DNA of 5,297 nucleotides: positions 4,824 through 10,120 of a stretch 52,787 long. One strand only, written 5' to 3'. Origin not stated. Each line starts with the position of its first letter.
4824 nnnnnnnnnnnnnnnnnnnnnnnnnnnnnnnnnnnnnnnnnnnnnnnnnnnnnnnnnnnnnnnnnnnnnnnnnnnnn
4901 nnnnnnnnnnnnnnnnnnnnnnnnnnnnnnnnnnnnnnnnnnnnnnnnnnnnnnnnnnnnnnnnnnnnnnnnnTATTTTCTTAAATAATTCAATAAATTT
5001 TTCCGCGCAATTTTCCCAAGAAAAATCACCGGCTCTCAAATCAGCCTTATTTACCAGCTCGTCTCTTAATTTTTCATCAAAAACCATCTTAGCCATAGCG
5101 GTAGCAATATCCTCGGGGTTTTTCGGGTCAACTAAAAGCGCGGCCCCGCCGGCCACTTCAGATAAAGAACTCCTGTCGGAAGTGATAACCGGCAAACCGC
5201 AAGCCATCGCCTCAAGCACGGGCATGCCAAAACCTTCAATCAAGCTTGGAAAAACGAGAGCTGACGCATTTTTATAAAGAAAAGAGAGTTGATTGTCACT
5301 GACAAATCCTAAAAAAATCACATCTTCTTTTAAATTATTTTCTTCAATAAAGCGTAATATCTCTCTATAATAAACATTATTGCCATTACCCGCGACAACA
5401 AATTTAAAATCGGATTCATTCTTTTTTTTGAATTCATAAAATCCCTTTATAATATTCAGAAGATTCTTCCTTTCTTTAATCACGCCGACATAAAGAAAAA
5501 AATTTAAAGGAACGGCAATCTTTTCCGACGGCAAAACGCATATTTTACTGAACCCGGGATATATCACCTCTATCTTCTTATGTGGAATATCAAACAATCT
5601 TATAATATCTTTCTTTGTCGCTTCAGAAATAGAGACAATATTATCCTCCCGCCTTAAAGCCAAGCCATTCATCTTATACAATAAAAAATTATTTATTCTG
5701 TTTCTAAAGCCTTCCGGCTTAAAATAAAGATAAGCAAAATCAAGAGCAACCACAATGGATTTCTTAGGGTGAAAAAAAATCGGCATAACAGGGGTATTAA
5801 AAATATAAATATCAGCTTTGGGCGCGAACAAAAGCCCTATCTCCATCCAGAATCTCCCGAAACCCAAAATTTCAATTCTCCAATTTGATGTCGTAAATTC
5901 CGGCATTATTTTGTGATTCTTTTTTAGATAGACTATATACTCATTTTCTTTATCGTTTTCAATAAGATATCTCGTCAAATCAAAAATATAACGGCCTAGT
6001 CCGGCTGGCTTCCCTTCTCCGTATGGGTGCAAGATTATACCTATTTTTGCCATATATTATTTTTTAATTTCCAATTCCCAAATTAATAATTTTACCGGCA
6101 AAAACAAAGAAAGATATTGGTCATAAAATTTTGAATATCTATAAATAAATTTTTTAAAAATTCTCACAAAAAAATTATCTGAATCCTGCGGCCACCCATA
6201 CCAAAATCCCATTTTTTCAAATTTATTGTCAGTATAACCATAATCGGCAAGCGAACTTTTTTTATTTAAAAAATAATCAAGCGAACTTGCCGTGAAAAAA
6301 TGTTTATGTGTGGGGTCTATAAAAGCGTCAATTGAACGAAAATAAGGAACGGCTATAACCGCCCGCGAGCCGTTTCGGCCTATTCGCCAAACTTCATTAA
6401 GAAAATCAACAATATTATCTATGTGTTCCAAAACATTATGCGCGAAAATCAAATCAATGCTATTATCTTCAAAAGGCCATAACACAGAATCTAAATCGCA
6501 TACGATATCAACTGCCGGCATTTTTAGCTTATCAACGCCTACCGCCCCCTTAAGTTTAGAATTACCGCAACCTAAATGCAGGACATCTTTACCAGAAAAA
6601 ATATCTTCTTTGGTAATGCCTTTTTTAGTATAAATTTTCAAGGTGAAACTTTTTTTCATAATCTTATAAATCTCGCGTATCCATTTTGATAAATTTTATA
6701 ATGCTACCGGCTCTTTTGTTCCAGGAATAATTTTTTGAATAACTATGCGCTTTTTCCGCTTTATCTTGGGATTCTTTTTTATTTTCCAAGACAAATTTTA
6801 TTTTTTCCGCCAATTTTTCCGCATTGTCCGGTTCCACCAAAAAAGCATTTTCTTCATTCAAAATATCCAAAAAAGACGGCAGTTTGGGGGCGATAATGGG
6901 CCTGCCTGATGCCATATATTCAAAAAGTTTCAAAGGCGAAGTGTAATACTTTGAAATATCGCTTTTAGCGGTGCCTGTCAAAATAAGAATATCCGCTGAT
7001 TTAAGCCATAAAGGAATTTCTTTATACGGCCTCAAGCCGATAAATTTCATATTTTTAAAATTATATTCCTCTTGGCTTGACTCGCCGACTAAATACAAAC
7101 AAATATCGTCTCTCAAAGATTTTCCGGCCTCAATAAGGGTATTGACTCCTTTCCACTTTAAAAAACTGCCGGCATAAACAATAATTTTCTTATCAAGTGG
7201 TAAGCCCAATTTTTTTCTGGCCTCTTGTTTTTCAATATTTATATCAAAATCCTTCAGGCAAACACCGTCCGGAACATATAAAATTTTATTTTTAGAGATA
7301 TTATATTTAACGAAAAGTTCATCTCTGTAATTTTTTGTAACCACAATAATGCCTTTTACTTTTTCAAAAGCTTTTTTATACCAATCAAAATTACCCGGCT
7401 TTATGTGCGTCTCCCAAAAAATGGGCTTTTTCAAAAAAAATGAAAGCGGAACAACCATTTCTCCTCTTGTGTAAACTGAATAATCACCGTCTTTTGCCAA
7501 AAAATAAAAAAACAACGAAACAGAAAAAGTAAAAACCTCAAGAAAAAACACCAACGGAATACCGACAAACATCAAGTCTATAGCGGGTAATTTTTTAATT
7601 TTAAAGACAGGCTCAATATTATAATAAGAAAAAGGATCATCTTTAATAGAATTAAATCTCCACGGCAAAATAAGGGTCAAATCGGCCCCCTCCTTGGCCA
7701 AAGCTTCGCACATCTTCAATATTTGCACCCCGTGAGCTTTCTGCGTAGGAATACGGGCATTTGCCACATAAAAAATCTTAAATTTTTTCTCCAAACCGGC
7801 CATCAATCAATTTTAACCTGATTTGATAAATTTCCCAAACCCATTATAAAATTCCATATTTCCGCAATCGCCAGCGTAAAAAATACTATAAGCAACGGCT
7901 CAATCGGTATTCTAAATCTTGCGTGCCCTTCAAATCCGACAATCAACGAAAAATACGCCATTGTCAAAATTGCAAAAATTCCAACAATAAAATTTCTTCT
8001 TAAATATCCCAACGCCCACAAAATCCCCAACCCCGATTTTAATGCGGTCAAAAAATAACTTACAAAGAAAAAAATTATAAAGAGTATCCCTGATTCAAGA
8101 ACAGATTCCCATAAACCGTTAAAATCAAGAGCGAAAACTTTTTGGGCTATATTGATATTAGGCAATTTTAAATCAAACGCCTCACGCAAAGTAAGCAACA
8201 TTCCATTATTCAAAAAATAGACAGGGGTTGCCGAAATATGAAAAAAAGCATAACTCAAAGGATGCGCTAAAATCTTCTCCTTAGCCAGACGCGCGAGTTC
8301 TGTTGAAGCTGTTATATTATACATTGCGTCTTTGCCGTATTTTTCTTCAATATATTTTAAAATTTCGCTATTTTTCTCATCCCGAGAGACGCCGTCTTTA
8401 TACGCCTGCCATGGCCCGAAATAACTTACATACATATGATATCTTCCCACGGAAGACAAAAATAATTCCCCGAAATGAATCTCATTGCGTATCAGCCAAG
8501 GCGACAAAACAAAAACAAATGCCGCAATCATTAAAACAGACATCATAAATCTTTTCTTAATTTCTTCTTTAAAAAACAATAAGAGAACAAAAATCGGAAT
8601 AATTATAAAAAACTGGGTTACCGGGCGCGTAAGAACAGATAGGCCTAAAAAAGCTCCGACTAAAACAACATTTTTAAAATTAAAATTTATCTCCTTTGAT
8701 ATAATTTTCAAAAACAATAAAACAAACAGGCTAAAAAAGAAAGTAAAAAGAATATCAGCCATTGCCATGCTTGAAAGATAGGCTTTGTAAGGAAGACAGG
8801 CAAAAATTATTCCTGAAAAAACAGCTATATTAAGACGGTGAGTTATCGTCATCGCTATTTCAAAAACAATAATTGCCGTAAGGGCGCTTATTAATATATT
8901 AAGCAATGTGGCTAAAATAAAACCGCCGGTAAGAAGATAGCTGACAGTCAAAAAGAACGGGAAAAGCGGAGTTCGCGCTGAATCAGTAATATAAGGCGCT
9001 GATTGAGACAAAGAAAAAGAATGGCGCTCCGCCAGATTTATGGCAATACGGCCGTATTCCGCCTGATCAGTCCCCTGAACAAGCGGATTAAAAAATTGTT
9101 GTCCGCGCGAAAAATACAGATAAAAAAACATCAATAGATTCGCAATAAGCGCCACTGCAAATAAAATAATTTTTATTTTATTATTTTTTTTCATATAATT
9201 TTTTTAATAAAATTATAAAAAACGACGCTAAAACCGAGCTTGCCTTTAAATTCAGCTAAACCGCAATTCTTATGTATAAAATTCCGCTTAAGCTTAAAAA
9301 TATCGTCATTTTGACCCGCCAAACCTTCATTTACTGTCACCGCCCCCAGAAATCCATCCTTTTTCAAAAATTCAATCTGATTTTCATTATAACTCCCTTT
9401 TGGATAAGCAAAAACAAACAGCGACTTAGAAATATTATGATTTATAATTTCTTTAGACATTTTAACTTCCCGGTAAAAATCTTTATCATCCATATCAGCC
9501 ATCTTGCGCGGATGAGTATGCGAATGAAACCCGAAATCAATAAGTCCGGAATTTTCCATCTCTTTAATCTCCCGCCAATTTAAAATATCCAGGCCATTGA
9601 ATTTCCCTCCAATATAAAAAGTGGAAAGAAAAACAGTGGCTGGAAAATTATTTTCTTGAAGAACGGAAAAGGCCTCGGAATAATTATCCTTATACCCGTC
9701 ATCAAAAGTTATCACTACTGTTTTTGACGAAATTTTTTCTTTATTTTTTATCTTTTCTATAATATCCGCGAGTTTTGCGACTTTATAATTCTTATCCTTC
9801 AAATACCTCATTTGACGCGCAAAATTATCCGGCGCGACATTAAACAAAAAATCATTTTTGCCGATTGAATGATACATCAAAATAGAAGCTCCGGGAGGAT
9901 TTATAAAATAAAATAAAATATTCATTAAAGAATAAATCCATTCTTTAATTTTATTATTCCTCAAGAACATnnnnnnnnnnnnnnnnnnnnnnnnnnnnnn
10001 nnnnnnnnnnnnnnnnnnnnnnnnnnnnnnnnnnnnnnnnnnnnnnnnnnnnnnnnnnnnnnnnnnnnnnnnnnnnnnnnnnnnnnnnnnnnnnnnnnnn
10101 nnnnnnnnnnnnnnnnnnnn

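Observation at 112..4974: Three homologous, uncharacterised polytopic membrane proteins at the edge of the glycosylation island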

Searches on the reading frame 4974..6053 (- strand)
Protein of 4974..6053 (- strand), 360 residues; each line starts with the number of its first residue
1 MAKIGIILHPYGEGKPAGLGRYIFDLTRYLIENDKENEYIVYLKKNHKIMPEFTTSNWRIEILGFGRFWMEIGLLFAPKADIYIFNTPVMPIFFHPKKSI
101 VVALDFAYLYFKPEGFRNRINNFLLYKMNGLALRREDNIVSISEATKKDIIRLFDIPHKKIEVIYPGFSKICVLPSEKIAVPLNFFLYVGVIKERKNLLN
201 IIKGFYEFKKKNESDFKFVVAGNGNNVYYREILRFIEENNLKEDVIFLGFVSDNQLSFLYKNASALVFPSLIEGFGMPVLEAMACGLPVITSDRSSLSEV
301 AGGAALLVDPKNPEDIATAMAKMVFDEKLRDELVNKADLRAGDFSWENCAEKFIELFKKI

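Call 17: search_protein_families(library=pfam, proteins=[window:4974-6053:-], max_evalue=0.001)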
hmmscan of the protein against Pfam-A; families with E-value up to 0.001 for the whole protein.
window:4974-6053:- (360 aa): 5 families
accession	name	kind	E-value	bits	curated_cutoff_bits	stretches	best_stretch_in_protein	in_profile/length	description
PF00534.26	Glycos_transf_1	-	9e-39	133.2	26.4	1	181-337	13-169/172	Glycosyl transferases group 1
PF13692.12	Glyco_trans_1_4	-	2.1e-30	106.3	27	1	186-324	4-140/142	Glycosyl transferases group 1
PF20706.3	GT4-conflict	-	7.6e-09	35.5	26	1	214-310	231-323/385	Family 4 Glycosyltransferase in conflict systems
PF13439.12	Glyco_transf_4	-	2.6e-07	31.3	28.5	1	18-167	3-165/170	Glycosyltransferase Family 4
PF13524.12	Glyco_trans_1_2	-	5.5e-06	26.8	25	1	214-353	13-142/144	Glycosyl transferase-like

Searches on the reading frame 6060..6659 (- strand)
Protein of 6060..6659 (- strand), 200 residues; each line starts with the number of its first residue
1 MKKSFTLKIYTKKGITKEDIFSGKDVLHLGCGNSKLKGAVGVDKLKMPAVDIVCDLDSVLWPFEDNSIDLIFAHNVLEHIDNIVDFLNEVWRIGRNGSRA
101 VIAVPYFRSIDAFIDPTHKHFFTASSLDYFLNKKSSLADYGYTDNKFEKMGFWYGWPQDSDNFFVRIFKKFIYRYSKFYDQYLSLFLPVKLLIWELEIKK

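Call 17: search_protein_families(library=pfam, proteins=[window:6060-6659:-], max_evalue=0.001)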
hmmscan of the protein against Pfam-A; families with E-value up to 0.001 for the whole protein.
window:6060-6659:- (200 aa): 5 families
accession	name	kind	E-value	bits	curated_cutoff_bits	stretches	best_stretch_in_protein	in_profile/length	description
PF08241.18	Methyltransf_11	-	1e-08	36.1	21.2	1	52-102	47-95/95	Methyltransferase domain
PF05148.21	Methyltransf_8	-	5.7e-06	26.8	27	1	26-128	76-184/219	Hypothetical methyltransferase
PF13847.12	Methyltransf_31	-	3.2e-05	24.1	27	0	62-106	67-113/145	Methyltransferase domain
PF08242.18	Methyltransf_12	-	0.00077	20.6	30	0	58-97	59-95/98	Methyltransferase domain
PF07021.18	MetW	-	0.00084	19.5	21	0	54-107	62-112/193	Methionine biosynthesis protein MetW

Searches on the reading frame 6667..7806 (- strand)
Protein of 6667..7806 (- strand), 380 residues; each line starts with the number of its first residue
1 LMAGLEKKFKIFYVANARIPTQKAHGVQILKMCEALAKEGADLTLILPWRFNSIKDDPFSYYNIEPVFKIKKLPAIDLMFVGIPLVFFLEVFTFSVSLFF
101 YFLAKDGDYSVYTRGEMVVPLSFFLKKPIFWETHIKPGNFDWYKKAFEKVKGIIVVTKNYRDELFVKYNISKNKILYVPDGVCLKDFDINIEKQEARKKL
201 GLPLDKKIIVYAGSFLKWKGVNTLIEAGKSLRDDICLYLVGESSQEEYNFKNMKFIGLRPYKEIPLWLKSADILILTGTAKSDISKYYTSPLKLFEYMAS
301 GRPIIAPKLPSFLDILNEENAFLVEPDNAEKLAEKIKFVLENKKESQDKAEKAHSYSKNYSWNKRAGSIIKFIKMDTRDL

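Call 17: search_protein_families(library=pfam, proteins=[window:6667-7806:-], max_evalue=0.001)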
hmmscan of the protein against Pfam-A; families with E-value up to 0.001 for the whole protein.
window:6667-7806:- (380 aa): 4 families
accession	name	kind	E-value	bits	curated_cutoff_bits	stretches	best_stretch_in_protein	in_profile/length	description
PF00534.26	Glycos_transf_1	-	3.7e-23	82.4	26.4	1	193-353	2-169/172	Glycosyl transferases group 1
PF13692.12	Glyco_trans_1_4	-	2.2e-19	70.5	27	1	207-342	2-142/142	Glycosyl transferases group 1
PF13524.12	Glyco_trans_1_2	-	5.2e-11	43.1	25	1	233-369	13-142/144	Glycosyl transferase-like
PF13439.12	Glyco_transf_4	-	0.00022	21.8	28.5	0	135-183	119-167/170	Glycosyltransferase Family 4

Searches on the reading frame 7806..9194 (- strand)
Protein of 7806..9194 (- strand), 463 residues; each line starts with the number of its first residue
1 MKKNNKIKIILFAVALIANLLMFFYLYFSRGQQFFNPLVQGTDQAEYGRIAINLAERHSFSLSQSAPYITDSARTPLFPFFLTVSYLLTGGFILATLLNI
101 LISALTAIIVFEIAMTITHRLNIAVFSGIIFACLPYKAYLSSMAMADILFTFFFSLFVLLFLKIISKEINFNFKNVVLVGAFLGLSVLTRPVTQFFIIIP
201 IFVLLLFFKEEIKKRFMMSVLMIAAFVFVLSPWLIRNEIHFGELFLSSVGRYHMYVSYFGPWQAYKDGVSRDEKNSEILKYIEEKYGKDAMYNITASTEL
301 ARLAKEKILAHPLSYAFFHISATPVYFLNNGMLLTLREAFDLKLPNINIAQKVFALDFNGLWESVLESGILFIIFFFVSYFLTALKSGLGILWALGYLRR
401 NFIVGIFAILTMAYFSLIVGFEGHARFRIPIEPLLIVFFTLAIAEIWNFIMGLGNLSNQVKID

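Call 17: search_protein_families(library=pfam, proteins=[window:7806-9194:-], max_evalue=0.001)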
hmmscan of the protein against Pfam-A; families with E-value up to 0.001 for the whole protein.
window:7806-9194:- (463 aa): 2 families
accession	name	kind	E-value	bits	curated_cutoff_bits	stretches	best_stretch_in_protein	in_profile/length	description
PF13231.12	PMT_2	-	1.4e-08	35.6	26.1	1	74-235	2-159/160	Dolichyl-phosphate-mannose-protein mannosyltransferase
PF02366.24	PMT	-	0.00026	21.1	22.7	1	94-238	84-235/245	Dolichyl-phosphate-mannose-protein mannosyltransferase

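Call 48: search_protein_families(library=ncbifam, proteins=[window:7806-9194:-], max_evalue=0.001)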
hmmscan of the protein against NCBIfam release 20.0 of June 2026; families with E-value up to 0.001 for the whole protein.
window:7806-9194:- (463 aa): 2 families
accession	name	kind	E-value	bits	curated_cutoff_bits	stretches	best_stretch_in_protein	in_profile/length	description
NF009784.2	PRK13279.1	equivalog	0.00017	20.3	567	1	99-235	87-224/539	lipid IV(A) 4-amino-4-deoxy-L-arabinosyltransferase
NF047440.1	LA3751_2_3_fam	subfamily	0.00042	19.3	200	1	78-244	85-247/460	LA_3751/LA_3752 family putative glycosyltransferase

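Call 65: find_homologous_proteins(query=window:7806-9194:-, max_evalue=1e-10)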
Query window:7806-9194:- (463 aa): 19 proteins with E <= 1e-10 among 8000 candidates.
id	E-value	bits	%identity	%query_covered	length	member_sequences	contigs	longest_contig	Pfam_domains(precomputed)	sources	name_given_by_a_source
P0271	9.0e-293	989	100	100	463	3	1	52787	PF13231.13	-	-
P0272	3.5e-220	750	78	97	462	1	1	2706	PF02366.25,PF13231.13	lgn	-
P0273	5.5e-202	690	68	99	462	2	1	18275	-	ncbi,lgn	-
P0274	2.8e-201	688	69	97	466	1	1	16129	-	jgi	-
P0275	4.8e-195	667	65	99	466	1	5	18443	-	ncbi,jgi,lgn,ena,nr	ncbi:MAG: hypothetical protein COU71_01250 [Parcubacteria group bacterium CG10_big_fil_rev_8_21_14_0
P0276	1.5e-194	665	67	95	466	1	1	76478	-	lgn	-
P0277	2.0e-194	665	67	97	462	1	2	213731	PF02366.25,PF13231.13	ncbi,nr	ncbi:MAG: glycosyltransferase family 39 protein [Parcubacteria group bacterium]|nr:glycosyltransfera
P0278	7.3e-152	525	54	97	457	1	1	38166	-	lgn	-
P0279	1.3e-148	514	55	97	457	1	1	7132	-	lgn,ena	-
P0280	1.3e-143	498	53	93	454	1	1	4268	PF13231.13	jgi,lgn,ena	-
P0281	3.0e-135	470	49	100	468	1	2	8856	PF13231.13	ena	-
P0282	7.5e-131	456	48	99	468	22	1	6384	PF13231.13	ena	-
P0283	2.1e-120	421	48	97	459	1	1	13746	PF13231.13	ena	-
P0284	2.2e-120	421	47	97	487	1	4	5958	PF13231.13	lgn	-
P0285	7.8e-114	399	46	99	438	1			-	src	-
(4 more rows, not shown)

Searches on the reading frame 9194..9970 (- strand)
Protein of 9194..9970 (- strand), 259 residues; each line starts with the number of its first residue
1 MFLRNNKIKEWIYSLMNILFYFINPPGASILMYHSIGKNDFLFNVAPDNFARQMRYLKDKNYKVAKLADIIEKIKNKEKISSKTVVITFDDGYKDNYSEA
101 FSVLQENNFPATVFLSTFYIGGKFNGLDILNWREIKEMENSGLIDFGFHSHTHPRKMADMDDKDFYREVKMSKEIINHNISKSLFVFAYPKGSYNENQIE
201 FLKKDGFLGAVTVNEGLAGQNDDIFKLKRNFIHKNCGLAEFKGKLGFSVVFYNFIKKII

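Call 17: search_protein_families(library=pfam, proteins=[window:9194-9970:-], max_evalue=0.001)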
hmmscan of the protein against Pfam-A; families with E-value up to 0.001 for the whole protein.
window:9194-9970:- (259 aa): 1 family
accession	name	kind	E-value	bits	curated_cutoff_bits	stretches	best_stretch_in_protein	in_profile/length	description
PF01522.26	Polysacc_deac_1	-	2e-25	89.6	23.1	1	80-207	4-121/124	Polysaccharide deacetylase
